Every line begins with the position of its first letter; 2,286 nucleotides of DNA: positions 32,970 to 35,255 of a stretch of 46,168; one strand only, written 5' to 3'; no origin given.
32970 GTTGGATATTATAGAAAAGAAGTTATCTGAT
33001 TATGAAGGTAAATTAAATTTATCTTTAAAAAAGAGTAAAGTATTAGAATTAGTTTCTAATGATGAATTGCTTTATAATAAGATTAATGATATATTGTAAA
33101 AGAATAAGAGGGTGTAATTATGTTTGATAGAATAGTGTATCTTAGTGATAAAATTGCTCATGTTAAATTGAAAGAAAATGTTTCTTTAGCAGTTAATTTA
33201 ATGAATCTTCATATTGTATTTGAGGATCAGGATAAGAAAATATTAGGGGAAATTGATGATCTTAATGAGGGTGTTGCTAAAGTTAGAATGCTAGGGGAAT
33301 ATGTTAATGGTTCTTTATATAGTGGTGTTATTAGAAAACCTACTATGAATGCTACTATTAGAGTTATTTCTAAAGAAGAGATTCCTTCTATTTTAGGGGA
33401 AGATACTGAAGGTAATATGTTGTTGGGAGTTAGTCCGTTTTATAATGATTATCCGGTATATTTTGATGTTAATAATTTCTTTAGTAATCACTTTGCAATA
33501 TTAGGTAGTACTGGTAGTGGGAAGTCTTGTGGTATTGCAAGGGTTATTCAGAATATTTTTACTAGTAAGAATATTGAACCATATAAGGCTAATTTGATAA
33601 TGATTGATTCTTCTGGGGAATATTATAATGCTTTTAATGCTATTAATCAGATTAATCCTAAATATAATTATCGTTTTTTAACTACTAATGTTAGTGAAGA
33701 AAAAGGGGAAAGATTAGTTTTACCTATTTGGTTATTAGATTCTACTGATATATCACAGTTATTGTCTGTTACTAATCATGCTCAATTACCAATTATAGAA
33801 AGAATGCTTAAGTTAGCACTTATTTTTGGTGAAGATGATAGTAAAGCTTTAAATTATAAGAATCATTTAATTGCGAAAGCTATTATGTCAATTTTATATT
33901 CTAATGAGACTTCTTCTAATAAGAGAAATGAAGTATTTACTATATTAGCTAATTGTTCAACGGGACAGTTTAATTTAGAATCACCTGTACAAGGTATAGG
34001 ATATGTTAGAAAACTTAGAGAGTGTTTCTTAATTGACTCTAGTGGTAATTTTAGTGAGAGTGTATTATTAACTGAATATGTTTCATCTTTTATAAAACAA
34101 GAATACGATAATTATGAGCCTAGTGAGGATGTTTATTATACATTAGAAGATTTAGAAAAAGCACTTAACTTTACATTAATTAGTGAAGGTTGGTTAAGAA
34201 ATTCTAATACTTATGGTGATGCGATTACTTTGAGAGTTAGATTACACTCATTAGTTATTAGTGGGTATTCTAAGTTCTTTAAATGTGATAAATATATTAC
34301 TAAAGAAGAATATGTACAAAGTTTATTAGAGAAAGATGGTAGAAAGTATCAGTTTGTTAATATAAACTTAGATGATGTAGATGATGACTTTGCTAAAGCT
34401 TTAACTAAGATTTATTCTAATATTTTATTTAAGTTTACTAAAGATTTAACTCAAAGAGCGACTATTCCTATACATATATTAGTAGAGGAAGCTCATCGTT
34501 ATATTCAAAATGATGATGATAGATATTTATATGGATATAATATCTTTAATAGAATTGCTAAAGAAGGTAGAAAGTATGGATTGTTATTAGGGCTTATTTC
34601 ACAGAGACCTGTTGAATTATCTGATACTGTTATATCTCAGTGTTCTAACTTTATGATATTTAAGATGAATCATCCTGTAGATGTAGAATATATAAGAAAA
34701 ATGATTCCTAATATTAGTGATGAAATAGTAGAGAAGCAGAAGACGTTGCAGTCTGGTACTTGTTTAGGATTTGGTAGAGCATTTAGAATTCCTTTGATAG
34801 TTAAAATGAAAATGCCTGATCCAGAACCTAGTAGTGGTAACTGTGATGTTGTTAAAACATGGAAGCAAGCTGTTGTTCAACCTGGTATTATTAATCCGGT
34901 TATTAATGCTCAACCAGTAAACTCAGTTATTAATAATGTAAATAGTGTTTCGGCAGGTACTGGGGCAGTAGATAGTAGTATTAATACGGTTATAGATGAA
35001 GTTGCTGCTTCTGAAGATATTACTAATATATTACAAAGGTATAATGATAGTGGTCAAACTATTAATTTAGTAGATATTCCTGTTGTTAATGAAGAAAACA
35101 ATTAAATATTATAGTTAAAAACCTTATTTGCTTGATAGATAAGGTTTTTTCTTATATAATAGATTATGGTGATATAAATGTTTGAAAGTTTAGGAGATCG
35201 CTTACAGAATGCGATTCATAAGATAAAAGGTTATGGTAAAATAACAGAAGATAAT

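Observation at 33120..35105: Partnerless HerA/FtsK-clade ATPase inserted between ylxM and ffh in the SRP operon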

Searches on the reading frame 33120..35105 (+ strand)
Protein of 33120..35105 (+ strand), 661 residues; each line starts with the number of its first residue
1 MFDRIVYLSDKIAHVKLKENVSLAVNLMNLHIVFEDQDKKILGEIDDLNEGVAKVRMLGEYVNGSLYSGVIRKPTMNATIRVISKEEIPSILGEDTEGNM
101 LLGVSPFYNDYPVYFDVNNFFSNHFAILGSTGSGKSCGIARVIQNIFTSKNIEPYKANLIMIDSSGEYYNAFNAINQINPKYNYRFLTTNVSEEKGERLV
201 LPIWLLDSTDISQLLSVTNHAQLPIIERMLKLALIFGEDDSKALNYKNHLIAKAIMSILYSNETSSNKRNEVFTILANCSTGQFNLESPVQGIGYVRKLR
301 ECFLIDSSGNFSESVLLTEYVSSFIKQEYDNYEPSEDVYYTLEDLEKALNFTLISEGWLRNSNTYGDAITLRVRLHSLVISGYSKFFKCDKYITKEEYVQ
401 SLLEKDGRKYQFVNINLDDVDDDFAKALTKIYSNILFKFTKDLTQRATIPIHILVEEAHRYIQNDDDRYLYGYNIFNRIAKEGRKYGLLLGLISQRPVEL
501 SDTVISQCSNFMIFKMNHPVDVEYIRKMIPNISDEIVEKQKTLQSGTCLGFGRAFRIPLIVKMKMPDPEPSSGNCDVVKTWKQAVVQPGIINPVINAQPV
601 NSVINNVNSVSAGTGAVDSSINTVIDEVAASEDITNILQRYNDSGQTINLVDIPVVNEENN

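Call 3: search_protein_families(library=pfam, proteins=[window:33120-35105:+], max_evalue=0.01)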
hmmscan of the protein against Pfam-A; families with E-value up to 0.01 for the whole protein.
window:33120-35105:+ (661 aa): 4 families
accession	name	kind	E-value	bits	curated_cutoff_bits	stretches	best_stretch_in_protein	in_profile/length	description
PF01935.23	DUF87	-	3.2e-20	73.6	23.2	1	110-259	11-145/220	Helicase HerA, central domain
PF01580.24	FtsK_SpoIIIE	-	4.4e-07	30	24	1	109-178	27-93/221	FtsK/SpoIIIE family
PF12846.13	AAA_10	-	8.2e-05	22.2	27.5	1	122-215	21-105/362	AAA-like domain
PF10412.15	TrwB_AAD_bind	-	0.0017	17.8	20.5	1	122-174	15-61/387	Type IV secretion-system coupling protein DNA-binding domain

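Call 4: search_protein_families(library=ncbifam, proteins=[window:33120-35105:+], max_evalue=0.01)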
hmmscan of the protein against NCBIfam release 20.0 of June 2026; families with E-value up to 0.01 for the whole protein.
window:33120-35105:+ (661 aa): 8 families
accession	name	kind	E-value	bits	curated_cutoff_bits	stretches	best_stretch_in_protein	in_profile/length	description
NF042944.1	HerA_antiphage_2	equivalog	3.4e-49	168.1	850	2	441-584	419-563/576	anti-phage-associated helicase HerA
NF042943.1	HerA_antiphage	equivalog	1.1e-44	153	800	2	396-581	380-566/566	anti-phage-associated helicase HerA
NF040937.1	HerA_Thermprot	equivalog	4.3e-35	121.1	800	2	413-584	309-482/487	DNA double-strand break repair helicase HerA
NF040819.1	helicase_HerA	equivalog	1.1e-30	106.7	970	2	445-582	398-536/561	DNA double-strand break repair helicase HerA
NF053655.1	CedD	equivalog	8.5e-16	57.7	600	2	428-564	396-526/527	DNA-translocating ATPase CedD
NF033849.1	ser_rich_anae_1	subfamily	1.8e-11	42.2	650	1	433-526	1002-1100/1163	serine-rich protein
NF045971.1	conju_CD1110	equivalog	1.9e-05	23.1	325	0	123-175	416-463/752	VirB4-like conjugal transfer ATPase, CD1110 family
TIGR03925.1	T7SS_EccC_b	equivalog_domain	0.00042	18.7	346.55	1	93-173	335-410/564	type VII secretion protein EccCb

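Call 5: search_protein_families(library=padloc, proteins=[window:33120-35105:+], max_evalue=0.01)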
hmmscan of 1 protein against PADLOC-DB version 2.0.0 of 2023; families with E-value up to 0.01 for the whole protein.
window:33120-35105:+ (661 aa): 16 families
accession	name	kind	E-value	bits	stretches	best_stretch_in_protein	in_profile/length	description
PDLC04102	HerA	-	5.2e-107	356.8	1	95-584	148-640/654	-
PDLC04105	HerA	-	4.5e-67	224.9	2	390-590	358-562/576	-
PDLC04106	HerA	-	1.3e-60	203.7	2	421-597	480-661/667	-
PDLC04098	HerA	-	1.7e-56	190.1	1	63-583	114-668/686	-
PDLC02188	HerA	-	1.2e-48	164.3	1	85-584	105-563/578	-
PDLC02185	HerA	-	1.7e-47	160.5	2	407-583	403-581/585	-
PDLC04100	HerA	-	2e-44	150.3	2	397-584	387-575/580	-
PDLC04097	HerA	-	2.4e-44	150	1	55-583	93-613/618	-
PDLC04103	HerA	-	1.7e-39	133.6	2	362-583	350-576/579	-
PDLC04104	HerA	-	1.2e-31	107.8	1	384-597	154-370/379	-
PDLC01055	HerA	-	2.9e-15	54.1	2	413-564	384-525/532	Type III coevolved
PDLC04140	mad8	-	6.7e-15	53.4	1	122-565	27-301/314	mads_8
PDLC04101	HerA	-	4.4e-13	46.7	1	89-215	133-252/400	-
PDLC04107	HerA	-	1.5e-11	41.9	1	83-212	125-254/306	-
PDLC04099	HerA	-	3.1e-09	34.5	1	74-169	116-211/214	-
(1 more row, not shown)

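Call 6: find_homologous_proteins(query=window:33120-35105:+, max_evalue=0.00001)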
Query window:33120-35105:+ (661 aa): 7998 proteins with E <= 0.00001 among 8000 candidates; the best 120 are listed.
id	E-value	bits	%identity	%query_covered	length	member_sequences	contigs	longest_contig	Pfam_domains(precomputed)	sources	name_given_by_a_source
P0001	0.0e+0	1474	100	100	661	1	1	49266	PF01935.24,PF01580.25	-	-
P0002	0.0e+0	1210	81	100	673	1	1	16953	PF01935.24,PF01580.25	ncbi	-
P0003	5.8e-297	1005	66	91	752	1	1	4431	PF01935.24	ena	-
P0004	5.6e-295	998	73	88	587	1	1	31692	PF01935.24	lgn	-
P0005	1.3e-294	997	73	88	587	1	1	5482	PF01935.24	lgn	-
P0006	1.6e-294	997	73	88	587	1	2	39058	PF01935.24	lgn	-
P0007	3.4e-293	992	73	88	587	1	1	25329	PF01935.24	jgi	-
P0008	6.8e-293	991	72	88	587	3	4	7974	PF01935.24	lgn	-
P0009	5.8e-292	988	71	88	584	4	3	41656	PF01935.24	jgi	-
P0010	5.5e-291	985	68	94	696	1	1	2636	PF01935.24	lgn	-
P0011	7.5e-291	984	72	88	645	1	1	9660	PF01935.24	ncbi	-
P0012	8.5e-291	984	68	97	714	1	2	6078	PF01935.24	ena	-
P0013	8.6e-291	984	68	97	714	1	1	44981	PF01935.24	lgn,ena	-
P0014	9.4e-291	984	68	97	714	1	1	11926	PF01935.24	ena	-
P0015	1.1e-290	984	68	97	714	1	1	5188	PF01935.24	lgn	-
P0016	1.1e-290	984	67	97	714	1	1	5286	PF01935.24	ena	-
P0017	1.5e-290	983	67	97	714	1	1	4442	PF01935.24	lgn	-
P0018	1.9e-290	983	67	97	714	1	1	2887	PF01935.24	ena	-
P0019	2.0e-290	983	67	97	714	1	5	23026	PF01935.24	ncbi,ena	-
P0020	2.0e-290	983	67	97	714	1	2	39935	PF01935.24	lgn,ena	-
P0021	2.3e-290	983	67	97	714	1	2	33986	PF01935.24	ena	-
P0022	2.3e-290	983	67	97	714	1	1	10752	PF01935.24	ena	-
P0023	2.4e-290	983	67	97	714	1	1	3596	PF01935.24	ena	-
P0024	2.6e-290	983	67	97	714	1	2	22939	PF01935.24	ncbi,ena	-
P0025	2.6e-290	983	67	97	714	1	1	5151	PF01935.24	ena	-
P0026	2.6e-290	983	67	97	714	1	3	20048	PF01935.24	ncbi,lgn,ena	-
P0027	2.6e-290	983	67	97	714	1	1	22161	PF01935.24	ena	-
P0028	8.3e-290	981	67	97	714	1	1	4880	PF01935.24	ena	-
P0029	1.5e-289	980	67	97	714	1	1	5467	PF01935.24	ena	-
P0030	3.6e-289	979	67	97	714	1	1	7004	PF01935.24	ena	-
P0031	8.4e-289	978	67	97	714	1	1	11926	PF01935.24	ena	-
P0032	4.4e-288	975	71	89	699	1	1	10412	PF01935.24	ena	-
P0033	7.8e-288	974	72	88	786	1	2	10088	PF01935.24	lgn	-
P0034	8.0e-288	974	72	88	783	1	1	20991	PF01935.24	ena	-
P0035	8.3e-288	974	72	88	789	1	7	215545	PF01935.24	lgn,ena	-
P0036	8.9e-288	974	72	88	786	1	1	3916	PF01935.24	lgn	-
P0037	8.9e-288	974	72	88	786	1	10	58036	PF01935.24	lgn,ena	-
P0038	1.1e-287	974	72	88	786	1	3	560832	PF01935.24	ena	-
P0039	1.1e-287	974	68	94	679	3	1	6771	PF01935.24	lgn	-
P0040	1.2e-287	974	72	88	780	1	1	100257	PF01935.24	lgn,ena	-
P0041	1.2e-287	974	72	88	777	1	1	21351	PF01935.24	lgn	-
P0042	1.3e-287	974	72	88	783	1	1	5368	PF01935.24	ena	-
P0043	1.3e-287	974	72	88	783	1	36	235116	PF01935.24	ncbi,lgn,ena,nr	ncbi:MAG: DUF87 domain-containing protein [bacterium]|nr:DUF87 domain-containing protein [Mycoplasma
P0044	1.3e-287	974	71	88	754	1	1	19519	PF01935.24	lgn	-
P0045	1.4e-287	974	72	88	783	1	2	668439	PF01935.24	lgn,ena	-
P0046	1.4e-287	974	72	88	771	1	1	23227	PF01935.24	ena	-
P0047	1.5e-287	974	72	88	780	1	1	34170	PF01935.24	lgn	-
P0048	1.5e-287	974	72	88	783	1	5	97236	PF01935.24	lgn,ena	-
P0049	1.5e-287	974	67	94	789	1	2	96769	PF01935.24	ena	-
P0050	1.5e-287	973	72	88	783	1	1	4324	PF01935.24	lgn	-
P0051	1.5e-287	973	72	88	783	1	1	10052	PF01935.24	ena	-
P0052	1.5e-287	973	72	88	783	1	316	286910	PF01935.24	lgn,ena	-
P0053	1.5e-287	973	72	88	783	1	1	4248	PF01935.24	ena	-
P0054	1.5e-287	973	72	88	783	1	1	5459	PF01935.24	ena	-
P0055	1.7e-287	973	72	88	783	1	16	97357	PF01935.24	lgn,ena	-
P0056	1.7e-287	973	72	88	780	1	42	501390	PF01935.24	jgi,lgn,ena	-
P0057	2.0e-287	973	72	88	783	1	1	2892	PF01935.24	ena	-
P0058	2.2e-287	973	72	88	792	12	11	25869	PF01935.24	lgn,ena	-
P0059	2.3e-287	973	72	88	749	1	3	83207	PF01935.24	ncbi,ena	-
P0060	2.4e-287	973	72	88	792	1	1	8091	PF01935.24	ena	-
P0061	2.4e-287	973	72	88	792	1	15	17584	PF01935.24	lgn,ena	-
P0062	2.4e-287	973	72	88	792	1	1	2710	PF01935.24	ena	-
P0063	2.4e-287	973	72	88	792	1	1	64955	PF01935.24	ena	-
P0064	2.4e-287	973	72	88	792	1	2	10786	PF01935.24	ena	-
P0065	2.4e-287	973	72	88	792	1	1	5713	PF01935.24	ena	-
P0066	2.4e-287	973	68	94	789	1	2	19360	PF01935.24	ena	-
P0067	2.9e-287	973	73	88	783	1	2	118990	PF01935.24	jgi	-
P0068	3.0e-287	973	72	88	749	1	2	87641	PF01935.24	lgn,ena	-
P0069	3.1e-287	972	72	88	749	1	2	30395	PF01935.24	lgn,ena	-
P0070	3.2e-287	972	66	94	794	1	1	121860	PF01935.24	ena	-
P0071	3.2e-287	972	72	88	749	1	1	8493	PF01935.24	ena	-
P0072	3.5e-287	972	72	88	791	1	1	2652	PF01935.24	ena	-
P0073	3.8e-287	972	68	92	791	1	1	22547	PF01935.24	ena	-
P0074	3.9e-287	972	72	88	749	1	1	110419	PF01935.24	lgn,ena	-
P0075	3.9e-287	972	68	94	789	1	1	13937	PF01935.24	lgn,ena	-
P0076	4.0e-287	972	72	88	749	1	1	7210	PF01935.24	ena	-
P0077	4.0e-287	972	72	88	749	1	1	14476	PF01935.24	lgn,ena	-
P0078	4.0e-287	972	72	88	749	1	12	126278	PF01935.24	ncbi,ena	-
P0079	4.0e-287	972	72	88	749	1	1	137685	PF01935.24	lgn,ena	-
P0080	4.0e-287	972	72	88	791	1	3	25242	PF01935.24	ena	-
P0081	4.0e-287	972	72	88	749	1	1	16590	PF01935.24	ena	-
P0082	4.1e-287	972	66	94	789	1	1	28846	PF01935.24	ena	-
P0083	4.1e-287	972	72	88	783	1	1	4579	PF01935.24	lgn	-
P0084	4.1e-287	972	72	88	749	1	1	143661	PF01935.24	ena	-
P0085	4.1e-287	972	72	88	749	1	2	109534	PF01935.24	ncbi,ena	-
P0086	4.1e-287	972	72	88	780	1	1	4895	PF01935.24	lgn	-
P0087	4.1e-287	972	72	88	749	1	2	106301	PF01935.24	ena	-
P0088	4.1e-287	972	72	88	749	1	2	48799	PF01935.24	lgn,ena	-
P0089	4.2e-287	972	72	88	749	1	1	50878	PF01935.24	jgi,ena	-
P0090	4.2e-287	972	72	88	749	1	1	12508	PF01935.24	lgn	-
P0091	4.2e-287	972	72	88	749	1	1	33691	PF01935.24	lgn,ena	-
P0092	4.2e-287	972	72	88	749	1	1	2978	PF01935.24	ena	-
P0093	4.3e-287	972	72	88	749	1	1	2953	PF01935.24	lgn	-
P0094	4.3e-287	972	72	88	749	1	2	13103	PF01935.24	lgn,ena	-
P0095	4.3e-287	972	72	88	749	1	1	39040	PF01935.24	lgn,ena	-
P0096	4.3e-287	972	72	88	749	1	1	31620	PF01935.24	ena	-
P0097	4.4e-287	972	66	94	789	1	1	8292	PF01935.24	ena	-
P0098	4.4e-287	972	72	88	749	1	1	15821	PF01935.24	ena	-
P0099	4.4e-287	972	72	88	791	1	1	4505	PF01935.24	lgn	-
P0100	4.4e-287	972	72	88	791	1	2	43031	PF01935.24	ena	-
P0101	4.5e-287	972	72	88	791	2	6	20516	PF01935.24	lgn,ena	-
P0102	4.5e-287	972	72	88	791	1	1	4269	PF01935.24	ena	-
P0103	4.6e-287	972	72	88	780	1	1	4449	PF01935.24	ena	-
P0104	4.9e-287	972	66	94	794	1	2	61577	PF01935.24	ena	-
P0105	4.9e-287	972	66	94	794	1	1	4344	PF01935.24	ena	-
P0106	4.9e-287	972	66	94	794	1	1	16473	PF01935.24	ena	-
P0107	4.9e-287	972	72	88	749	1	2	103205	PF01935.24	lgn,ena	-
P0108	5.0e-287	972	72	88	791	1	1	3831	PF01935.24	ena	-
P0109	5.1e-287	972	68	94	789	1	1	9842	PF01935.24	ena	-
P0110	5.4e-287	972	72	88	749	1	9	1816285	PF01935.24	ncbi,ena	-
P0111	5.4e-287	972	68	94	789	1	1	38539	PF01935.24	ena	-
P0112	5.4e-287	972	72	88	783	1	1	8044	PF01935.24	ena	-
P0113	5.4e-287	972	68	94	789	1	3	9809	PF01935.24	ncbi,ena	-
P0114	5.4e-287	972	68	94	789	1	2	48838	PF01935.24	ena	-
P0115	5.4e-287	972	68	94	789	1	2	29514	PF01935.24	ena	-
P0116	5.4e-287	972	68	94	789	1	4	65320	PF01935.24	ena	-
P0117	5.4e-287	972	68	94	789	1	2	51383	PF01935.24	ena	-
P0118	5.4e-287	972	68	94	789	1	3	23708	PF01935.24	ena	-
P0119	5.4e-287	972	68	94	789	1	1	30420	PF01935.24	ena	-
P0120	5.4e-287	972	68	94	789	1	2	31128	PF01935.24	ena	-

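Call 7: search_solved_structures(query=window:33120-35105:+, max_evalue=0.01, show_alignments=2)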
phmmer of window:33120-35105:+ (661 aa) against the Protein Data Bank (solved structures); distinct sequences matched with E-value up to 0.01: 9.
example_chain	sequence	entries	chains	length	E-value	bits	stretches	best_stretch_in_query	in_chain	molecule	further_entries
9c1m_M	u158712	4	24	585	4.8e-42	147.6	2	445-589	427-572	ATP-binding protein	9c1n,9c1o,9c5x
8ziq_M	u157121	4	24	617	2.1e-34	122.3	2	447-583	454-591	HerA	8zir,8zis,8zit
8xau_A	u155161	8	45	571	5.8e-34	120.9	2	390-585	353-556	ATP-binding protein | HerA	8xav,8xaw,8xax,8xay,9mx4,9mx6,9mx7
4d2i_A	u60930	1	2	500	4.5e-30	108.1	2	402-586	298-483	HERA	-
8yho_A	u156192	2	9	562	4.8e-29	104.7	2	416-562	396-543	DUF87 domain-containing protein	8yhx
8wiv_A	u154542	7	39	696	8.2e-28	100.6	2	447-587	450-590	Helicase HerA central domain-containing protein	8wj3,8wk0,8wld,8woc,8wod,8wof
8j4u_M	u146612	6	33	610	2.1e-25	92.6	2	424-582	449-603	Nucleoside triphosphate hydrolase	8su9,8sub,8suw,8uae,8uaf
9x1l_A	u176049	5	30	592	6.7e-23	84.4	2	448-563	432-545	DNA helicase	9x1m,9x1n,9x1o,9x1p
8wet_A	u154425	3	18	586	1.5e-06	30.3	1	425-527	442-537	TdpA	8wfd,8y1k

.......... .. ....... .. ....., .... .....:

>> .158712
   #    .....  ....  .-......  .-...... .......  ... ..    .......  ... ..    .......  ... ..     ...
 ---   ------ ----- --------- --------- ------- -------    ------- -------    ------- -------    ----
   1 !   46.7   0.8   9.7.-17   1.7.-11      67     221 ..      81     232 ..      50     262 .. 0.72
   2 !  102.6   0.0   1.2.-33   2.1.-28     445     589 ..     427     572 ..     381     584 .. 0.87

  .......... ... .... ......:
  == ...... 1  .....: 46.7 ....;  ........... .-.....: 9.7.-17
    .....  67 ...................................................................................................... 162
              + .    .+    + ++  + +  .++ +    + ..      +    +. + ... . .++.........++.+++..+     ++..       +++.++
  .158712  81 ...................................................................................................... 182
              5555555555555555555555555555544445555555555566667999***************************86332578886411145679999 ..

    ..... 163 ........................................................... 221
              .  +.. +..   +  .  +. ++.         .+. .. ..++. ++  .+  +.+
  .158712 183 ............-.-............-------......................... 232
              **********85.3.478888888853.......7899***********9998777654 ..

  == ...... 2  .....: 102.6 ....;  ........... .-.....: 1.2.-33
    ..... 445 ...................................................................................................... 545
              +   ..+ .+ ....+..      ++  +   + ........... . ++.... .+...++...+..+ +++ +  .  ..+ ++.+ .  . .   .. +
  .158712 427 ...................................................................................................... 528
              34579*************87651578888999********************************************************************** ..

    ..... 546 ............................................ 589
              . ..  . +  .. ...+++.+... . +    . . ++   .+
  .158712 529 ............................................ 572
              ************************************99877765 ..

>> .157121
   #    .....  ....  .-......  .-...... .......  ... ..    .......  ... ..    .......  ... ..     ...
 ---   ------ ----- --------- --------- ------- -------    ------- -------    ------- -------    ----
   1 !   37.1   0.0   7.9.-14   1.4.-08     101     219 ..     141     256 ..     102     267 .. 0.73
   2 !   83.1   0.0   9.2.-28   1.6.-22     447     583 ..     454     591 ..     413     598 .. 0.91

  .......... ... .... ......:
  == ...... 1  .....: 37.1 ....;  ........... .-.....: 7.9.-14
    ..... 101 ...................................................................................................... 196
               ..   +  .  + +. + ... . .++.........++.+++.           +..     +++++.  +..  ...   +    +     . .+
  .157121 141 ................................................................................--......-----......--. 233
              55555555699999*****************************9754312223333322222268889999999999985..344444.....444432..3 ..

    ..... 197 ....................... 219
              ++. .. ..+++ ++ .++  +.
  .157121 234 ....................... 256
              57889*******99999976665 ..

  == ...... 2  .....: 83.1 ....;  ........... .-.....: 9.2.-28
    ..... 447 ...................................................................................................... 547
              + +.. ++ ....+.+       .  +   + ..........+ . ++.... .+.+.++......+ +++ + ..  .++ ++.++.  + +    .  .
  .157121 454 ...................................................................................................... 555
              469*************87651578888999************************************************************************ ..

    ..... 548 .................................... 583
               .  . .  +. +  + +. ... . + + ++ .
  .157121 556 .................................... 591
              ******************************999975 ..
